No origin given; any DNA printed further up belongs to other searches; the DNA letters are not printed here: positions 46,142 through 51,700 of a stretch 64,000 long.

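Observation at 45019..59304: DISARM/Druantia-like defence island with a non-canonical architecture in an archaeal genome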

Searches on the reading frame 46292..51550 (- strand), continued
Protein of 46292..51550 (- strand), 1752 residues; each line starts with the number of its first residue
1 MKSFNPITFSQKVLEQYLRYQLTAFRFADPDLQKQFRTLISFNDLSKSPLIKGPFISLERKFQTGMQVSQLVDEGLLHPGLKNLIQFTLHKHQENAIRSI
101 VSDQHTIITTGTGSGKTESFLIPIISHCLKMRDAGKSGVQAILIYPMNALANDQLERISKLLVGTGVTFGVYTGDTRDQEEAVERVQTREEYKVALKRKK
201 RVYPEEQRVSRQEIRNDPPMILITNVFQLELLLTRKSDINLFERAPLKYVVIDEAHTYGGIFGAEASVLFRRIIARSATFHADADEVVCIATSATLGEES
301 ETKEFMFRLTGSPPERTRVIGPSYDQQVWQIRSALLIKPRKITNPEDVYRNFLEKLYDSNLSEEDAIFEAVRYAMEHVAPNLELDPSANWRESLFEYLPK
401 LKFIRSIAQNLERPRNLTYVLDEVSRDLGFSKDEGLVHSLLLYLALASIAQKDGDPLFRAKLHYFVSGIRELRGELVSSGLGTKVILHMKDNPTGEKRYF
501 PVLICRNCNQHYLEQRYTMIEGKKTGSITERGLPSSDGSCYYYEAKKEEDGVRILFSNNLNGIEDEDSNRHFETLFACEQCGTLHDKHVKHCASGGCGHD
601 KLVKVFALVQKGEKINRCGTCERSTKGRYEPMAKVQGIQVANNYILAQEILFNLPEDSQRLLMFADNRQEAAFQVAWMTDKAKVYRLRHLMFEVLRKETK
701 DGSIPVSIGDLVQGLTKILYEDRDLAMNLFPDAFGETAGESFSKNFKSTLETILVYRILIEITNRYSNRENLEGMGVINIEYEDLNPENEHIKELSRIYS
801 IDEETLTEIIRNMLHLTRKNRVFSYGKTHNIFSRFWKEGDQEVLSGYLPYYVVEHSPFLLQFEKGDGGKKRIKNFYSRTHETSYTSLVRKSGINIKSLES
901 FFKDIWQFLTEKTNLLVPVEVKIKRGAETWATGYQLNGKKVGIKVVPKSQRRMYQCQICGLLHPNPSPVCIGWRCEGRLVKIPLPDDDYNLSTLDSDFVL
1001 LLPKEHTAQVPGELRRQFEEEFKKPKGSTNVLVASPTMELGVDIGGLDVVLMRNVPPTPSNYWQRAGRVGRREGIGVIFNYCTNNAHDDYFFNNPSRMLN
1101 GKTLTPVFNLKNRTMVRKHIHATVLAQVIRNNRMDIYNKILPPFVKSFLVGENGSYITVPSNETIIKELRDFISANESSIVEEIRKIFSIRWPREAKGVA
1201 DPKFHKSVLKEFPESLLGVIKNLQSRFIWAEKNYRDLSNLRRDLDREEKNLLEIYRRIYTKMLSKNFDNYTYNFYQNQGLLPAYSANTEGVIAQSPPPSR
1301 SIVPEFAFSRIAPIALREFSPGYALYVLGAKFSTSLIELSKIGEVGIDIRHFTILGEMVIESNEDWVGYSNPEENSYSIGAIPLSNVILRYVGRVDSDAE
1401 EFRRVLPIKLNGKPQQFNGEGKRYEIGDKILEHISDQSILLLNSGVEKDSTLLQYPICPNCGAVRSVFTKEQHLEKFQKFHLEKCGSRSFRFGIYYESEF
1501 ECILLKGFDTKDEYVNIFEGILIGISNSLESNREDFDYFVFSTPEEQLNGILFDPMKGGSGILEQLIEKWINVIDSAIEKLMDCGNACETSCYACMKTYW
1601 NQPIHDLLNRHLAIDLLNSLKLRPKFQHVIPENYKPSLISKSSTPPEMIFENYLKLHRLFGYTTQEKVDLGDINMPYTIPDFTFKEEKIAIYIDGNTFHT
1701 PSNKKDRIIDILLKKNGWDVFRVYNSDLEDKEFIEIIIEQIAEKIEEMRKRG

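Call 11: search_solved_structures(query=window:46292-51550:-, max_evalue=0.001)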
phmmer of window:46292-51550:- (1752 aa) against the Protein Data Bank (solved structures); distinct sequences matched with E-value up to 0.001: 40.
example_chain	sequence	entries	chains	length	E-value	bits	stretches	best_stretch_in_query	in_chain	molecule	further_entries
9tu7_Y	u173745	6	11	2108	1.5e-63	217.6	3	90-312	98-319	DEAD/DEAH box helicase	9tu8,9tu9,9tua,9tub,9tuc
9wae_A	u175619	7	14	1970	3.6e-25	90.4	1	1021-1108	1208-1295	Helicase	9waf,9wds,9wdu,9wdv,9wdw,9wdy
6znp_A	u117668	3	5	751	2.5e-24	87.6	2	1015-1121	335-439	Uncharacterized ATP-dependent helicase YprA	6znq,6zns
5v9x_A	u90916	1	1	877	1.2e-08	35.6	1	1001-1074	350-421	ATP-dependent DNA helicase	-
7lhl_A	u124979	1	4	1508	5.1e-08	33.6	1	1001-1074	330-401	ATP-dependent DNA helicase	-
9hcc_z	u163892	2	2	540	1.5e-07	32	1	1008-1072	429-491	Probable ATP-dependent RNA helicase DDX28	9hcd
1hv8_A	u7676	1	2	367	8.4e-07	29.5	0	1022-1076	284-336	PUTATIVE ATP-DEPENDENT RNA HELICASE MJ0669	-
3i5x_A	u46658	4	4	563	1.4e-06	28.8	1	68-153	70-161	ATP-dependent RNA helicase MSS116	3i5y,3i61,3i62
4tyw_A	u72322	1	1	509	1.4e-06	28.7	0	70-153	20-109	ATP-dependent RNA helicase MSS116, mitochondrial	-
3sqx_A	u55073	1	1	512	1.4e-06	28.7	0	70-153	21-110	ATP-dependent RNA helicase MSS116, mitochondrial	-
4tyn_A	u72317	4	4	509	1.5e-06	28.7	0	70-153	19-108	ATP-dependent RNA helicase MSS116, mitochondrial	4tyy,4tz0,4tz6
3sqw_A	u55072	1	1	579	2.1e-06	28.2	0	70-153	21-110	ATP-dependent RNA helicase MSS116, mitochondrial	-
4d25_A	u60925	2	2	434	2.4e-06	28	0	1006-1077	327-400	BMVLG PROTEIN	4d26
8tbx_A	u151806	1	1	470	4.3e-06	27.2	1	1011-1082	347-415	ATP-dependent RNA helicase DDX1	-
7oi6_x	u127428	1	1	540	5e-06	26.9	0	1009-1083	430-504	Probable ATP-dependent RNA helicase DDX28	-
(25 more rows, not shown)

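Call 12: find_encoding_contigs(protein=P0041, flank=10000, max_places=2)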
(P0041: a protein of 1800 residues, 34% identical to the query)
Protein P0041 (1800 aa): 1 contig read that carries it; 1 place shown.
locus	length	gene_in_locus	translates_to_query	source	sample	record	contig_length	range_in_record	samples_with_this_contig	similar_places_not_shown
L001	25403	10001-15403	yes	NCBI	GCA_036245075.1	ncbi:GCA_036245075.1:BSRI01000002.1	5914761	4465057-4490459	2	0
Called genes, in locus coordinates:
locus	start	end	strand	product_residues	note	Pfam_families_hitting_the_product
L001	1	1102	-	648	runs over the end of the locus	PF02384:N6_Mtase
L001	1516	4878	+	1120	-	PF00176:SNF2-rel_dom, PF00270:DEAD (weak), PF00271:Helicase_C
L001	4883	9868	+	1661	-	PF02384:N6_Mtase (faint), PF07669:Eco57I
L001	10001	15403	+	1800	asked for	PF00270:DEAD, PF00271:Helicase_C, PF09369:MZB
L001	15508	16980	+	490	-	PF07719:TPR_2 (faint), PF13181:TPR_8 (faint), PF13424:TPR_12 (faint), PF13428:TPR_14 (faint), PF13431:TPR_17 (faint), PF13432:TPR_16 (faint), PF13414:TPR_11 (faint), PF00515:TPR_1 (weak)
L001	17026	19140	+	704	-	PF13588:HSDR_N_2 (weak)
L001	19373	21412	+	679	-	PF00270:DEAD, PF04851:ResIII, PF00271:Helicase_C, PF16124:RecQ_Zn_bind, PF00156:Pribosyltran (weak)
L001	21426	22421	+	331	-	PF02481:DNA_processg_A, PF18306:LDcluster4 (weak)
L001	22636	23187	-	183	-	PF06114:Peptidase_M78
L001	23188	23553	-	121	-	PF13560:HTH_31 (weak), PF01381:HTH_3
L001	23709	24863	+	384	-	PF18156:pPIWI_RE_Y (weak), PF18154:pPIWI_RE_REase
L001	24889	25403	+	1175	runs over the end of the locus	PF18155:pPIWI_RE_Z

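Call 13: find_encoding_contigs(protein=P0057, flank=10000, max_places=2)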
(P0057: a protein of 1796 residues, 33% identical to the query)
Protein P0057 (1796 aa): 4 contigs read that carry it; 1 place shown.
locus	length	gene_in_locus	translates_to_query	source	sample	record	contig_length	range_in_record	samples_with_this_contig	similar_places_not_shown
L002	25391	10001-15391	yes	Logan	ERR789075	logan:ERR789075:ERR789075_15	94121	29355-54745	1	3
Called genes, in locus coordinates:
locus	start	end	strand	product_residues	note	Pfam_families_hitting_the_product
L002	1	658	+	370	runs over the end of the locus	PF00512:HisKA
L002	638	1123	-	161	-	PF12844:HTH_19 (weak), PF13560:HTH_31, PF01381:HTH_3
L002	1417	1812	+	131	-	-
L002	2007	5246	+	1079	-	PF00176:SNF2-rel_dom, PF00270:DEAD (weak), PF04851:ResIII (weak), PF00271:Helicase_C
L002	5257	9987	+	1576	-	PF02384:N6_Mtase (faint), PF20473:MmeI_Mtase (weak), PF07669:Eco57I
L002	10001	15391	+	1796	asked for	PF00270:DEAD, PF00271:Helicase_C, PF09369:MZB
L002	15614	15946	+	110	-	-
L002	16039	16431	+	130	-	-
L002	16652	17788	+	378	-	PF19888:DUF6361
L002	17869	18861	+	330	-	-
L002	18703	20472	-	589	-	PF00239:Resolvase, PF07508:Recombinase, PF13408:Zn_ribbon_recom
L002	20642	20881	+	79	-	-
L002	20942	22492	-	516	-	PF00239:Resolvase, PF07508:Recombinase, PF13408:Zn_ribbon_recom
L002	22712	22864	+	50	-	-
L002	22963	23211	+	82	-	PF02518:HATPase_c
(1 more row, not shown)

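Call 14: find_encoding_contigs(protein=P0002, flank=10000, max_places=2)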
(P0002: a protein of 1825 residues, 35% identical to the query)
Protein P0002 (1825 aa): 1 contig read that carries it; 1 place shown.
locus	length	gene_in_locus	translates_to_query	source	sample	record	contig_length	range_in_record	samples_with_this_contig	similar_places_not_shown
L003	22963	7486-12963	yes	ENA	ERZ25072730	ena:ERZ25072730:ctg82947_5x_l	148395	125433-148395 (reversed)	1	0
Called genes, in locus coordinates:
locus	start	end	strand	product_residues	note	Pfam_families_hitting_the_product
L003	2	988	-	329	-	?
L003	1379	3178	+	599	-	PF24684:Vgb_lyase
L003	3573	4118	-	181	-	-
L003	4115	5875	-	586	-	PF13175:AAA_15, PF13304:AAA_21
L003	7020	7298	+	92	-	PF01844:HNH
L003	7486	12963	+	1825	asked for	PF00270:DEAD, PF00271:Helicase_C, PF09369:MZB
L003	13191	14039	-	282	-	PF04471:Mrr_cat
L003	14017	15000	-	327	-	-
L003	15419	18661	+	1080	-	PF00176:SNF2-rel_dom, PF00270:DEAD (weak), PF04851:ResIII, PF00271:Helicase_C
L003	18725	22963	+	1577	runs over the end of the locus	PF02384:N6_Mtase (faint), PF20473:MmeI_Mtase (weak), PF07669:Eco57I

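Call 23: list_cluster_members(proteins=[window:46292-51550:-, window:51560-56068:-, window:56065-59304:-, window:45019-45966:-, window:38898-43340:+, window:59987-63445:+])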
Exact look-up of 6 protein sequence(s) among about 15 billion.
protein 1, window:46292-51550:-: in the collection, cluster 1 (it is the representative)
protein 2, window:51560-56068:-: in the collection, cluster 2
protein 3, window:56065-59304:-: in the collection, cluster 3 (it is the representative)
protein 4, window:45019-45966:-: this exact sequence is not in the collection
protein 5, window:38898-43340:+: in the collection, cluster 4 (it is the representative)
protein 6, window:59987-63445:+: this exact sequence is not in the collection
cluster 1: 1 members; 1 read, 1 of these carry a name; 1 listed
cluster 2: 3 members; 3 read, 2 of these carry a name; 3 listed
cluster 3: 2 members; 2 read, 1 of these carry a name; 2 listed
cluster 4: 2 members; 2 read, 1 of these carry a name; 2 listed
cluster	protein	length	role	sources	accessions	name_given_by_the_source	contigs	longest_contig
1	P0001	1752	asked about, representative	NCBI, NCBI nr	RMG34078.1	MAG: DEAD/DEAH box helicase [Methanobacteriota archaeon] | MAG: DEAD/DEAH box helicase [Euryarchaeota archaeon]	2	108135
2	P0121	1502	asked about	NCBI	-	-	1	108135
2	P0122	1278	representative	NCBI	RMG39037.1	MAG: hypothetical protein D6732_04610, partial [Methanobacteriota archaeon]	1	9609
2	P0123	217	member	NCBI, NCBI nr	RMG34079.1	MAG: hypothetical protein D6732_11040 [Methanobacteriota archaeon] | MAG: hypothetical protein D6732_11040 [Euryarchaeota archaeon]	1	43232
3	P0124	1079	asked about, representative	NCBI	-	-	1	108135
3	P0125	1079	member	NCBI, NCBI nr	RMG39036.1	MAG: hypothetical protein D6732_04605 [Methanobacteriota archaeon] | MAG: hypothetical protein D6732_04605 [Euryarchaeota archaeon]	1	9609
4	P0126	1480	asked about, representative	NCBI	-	-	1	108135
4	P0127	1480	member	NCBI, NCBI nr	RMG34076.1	MAG: hypothetical protein D6732_11020 [Methanobacteriota archaeon] | MAG: hypothetical protein D6732_11020 [Euryarchaeota archaeon]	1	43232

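Call 33: find_related_loci(query=A1, collection=genome_contigs, flank=10000)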
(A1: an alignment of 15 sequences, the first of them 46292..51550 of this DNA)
Query A1 (1752 aa) in genome_contigs; peptide patterns used: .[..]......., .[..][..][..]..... (x = any residue, [..] = any of these).
600 stretches matched a pattern (row limit reached: there are more); 597 encode a relative of the query (tblastn E <= 1e-3); the best 80 are kept; 80 distinct loci.
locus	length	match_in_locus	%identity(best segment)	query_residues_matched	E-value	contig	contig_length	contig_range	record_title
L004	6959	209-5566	33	3-1747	0e+0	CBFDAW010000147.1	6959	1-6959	MAG TPA_asm: uncultured Thermoplasmata archaeon isolate SRR26215686_concoct_192 genome assembly, contig: ERZ25073477.952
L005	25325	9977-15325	32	4-1745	0e+0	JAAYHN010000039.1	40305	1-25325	MAG: Alcaligenaceae bacterium isolate AS09scLD_384 46892_AS09, whole genome shotgun sequence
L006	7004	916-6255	31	4-1745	0e+0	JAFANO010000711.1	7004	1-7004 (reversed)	MAG: Planctomycetaceae bacterium isolate CP_BE_RX_R3_1 BE_RX_R3_k147_1190002, whole genome shotgun sequence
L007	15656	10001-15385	33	4-1731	0e+0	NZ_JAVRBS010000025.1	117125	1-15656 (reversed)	MAG: Nostoc sp. ChiVER01 contig_25, whole genome shotgun sequence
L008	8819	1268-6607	32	4-1745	0e+0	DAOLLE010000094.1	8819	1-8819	MAG TPA_asm: Burkholderiaceae bacterium isolate AMR_MDS_0354 NODE_4211_length_8819_cov_10.129963, whole genome shotgun s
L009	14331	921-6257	32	4-1731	0e+0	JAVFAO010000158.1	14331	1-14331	MAG: Myxococcota bacterium isolate BF4_93 NODE_13244_length_14331_cov_4.632005_Biofilm4, whole genome shotgun sequence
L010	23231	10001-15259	32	3-1728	0e+0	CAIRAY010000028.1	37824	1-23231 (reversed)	MAG: uncultured Fibrobacteres bacterium isolate Loclat_bin-05108 genome assembly, contig: bin-05108:028/192, whole genom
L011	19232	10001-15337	31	3-1734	0e+0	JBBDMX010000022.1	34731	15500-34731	MAG: Phycisphaeraceae bacterium isolate LejiaB_64_30 Lejia_B_1490_length_34731_cov_18, whole genome shotgun sequence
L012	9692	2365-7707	31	3-1730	0e+0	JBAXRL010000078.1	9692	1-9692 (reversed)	MAG: Actinomycetes bacterium isolate ELA582 MAG582_78, whole genome shotgun sequence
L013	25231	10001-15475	31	3-1731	0e+0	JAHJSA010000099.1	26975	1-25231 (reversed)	MAG: Actinomycetota bacterium isolate OS_PC_MetaG.mb.176 OS_PC_MetaG.mb.176_k141_742577, whole genome shotgun sequence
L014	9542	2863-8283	32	3-1749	0e+0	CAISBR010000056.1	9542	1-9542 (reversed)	MAG: uncultured Myxococcales bacterium isolate Ki3-D4_bin-362 genome assembly, contig: bin-362:056/244, whole genome sho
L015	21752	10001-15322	32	4-1735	0e+0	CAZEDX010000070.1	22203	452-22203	MAG TPA_asm: uncultured bacterium isolate SRP278314_co2_238 genome assembly, contig: NODE_3136_length_22203_cov_7.193516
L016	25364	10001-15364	31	4-1745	0e+0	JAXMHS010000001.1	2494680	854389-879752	MAG: Verrucomicrobiaceae bacterium isolate STL-VER10 C2.107.fa-1, whole genome shotgun sequence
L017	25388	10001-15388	33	1-1751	0e+0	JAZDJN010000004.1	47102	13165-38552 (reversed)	MAG: bacterium isolate MEGAHIT-group-0.487 k141_9609836, whole genome shotgun sequence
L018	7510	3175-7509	35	3-1408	0e+0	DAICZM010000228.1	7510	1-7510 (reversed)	MAG TPA_asm: Ktedonobacterales bacterium isolate clean319 NODE_228_length_7510_cov_3.268801, whole genome shotgun sequen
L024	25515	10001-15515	34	3-1752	0e+0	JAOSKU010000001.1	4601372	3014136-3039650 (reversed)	MAG: Thermoleophilia bacterium isolate FR_37 FR-Thermoleophilia-1_s1, whole genome shotgun sequence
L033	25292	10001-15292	31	3-1730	0e+0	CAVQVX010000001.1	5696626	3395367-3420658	MAG: uncultured Holophagaceae bacterium isolate MFD00082.bin.2.93 genome assembly, contig: contig_1003, whole genome sho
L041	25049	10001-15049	26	2-1746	8e-122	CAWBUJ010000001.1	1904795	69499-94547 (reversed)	MAG: uncultured Acidobacteriaceae bacterium isolate MFD05502.bin.1.202 genome assembly, contig: contig_12674, whole geno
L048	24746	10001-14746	26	4-1620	6e-102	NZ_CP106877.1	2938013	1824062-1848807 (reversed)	Fervidibacillus halotolerans strain MEBiC13594 chromosome, complete genome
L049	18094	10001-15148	25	1-1741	5e-121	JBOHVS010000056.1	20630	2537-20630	MAG: Candidatus Binatia bacterium isolate M3-S_metawrap_bin.248 k127_1627269, whole genome shotgun sequence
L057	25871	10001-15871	27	3-1751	3e-121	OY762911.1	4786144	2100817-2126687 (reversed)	MAG: Thermoanaerobaculia bacterium isolate 14c23368-4dca-4d55-9b94-f295180eceef genome assembly, chromosome: 1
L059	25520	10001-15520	30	3-1751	0e+0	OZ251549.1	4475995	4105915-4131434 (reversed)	MAG: Candidatus Marinacidobacterium sp. isolate 88176f09-942a-4e48-9e77-24fef9edb6e5 genome assembly, chromosome: 1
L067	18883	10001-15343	31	3-1742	0e+0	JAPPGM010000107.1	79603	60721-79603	MAG: Gemmatimonadota bacterium isolate RHO1_bin_56 NODE_729_length_79603_cov_54.995738, whole genome shotgun sequence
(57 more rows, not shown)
